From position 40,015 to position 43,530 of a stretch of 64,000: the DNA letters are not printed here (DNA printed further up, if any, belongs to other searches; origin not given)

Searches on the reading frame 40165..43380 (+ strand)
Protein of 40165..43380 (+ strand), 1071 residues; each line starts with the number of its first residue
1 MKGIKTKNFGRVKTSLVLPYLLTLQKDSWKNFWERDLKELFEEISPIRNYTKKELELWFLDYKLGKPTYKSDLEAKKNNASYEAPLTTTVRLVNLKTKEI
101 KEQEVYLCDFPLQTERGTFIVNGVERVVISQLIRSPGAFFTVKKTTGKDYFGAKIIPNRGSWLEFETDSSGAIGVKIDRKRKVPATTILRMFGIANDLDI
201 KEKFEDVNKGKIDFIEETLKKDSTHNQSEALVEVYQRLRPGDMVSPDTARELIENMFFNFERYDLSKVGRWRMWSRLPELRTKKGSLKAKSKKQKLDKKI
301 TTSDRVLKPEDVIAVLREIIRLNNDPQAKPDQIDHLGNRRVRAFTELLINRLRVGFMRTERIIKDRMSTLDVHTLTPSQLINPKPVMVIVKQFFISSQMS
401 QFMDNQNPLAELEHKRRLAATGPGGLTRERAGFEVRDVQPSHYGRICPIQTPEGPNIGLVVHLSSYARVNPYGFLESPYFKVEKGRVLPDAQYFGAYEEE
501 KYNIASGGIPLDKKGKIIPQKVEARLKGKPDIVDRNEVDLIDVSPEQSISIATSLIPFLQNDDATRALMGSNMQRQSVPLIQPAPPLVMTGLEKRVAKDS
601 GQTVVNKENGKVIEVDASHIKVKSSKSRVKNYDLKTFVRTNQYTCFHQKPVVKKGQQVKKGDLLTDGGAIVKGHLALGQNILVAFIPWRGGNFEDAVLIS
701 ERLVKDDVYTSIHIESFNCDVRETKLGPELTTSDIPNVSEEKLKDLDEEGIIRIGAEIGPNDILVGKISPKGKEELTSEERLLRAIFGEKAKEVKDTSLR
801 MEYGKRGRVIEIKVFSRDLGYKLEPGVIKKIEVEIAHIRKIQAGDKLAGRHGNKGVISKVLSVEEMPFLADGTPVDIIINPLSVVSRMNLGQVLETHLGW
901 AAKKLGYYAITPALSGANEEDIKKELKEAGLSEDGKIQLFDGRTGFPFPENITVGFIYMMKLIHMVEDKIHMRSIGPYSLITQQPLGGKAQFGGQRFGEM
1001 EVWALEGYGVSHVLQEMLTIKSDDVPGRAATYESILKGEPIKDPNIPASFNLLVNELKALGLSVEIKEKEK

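Call 7: search_protein_families(library=pfam, proteins=[window:40165-43380:+], max_evalue=0.01)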
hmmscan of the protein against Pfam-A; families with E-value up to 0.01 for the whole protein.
window:40165-43380:+ (1071 aa): 7 families
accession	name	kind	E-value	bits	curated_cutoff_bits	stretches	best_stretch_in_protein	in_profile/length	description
PF00562.33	RNA_pol_Rpb2_6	-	4.8e-124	414.7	23.4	1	608-991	4-373/373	RNA polymerase Rpb2, domain 6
PF04565.21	RNA_pol_Rpb2_3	-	6.5e-27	93.9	21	1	401-469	1-68/68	RNA polymerase Rpb2, domain 3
PF04560.25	RNA_pol_Rpb2_7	-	1.2e-23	83.7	32.1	1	993-1068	1-86/87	RNA polymerase Rpb2, domain 7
PF04561.19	RNA_pol_Rpb2_2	-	3.9e-20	72.8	21.7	2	153-277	22-145/190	RNA polymerase Rpb2, domain 2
PF10385.14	RNA_pol_Rpb2_45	-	7.3e-17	61.6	28.2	1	479-544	1-66/66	RNA polymerase beta subunit external 1 domain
PF04563.20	RNA_pol_Rpb2_1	-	4.1e-11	43.2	28.2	1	21-385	2-200/203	RNA polymerase beta subunit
PF13375.12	RnfC_N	-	0.0096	16.4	25.6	0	618-671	10-65/101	RnfC Barrel sandwich hybrid domain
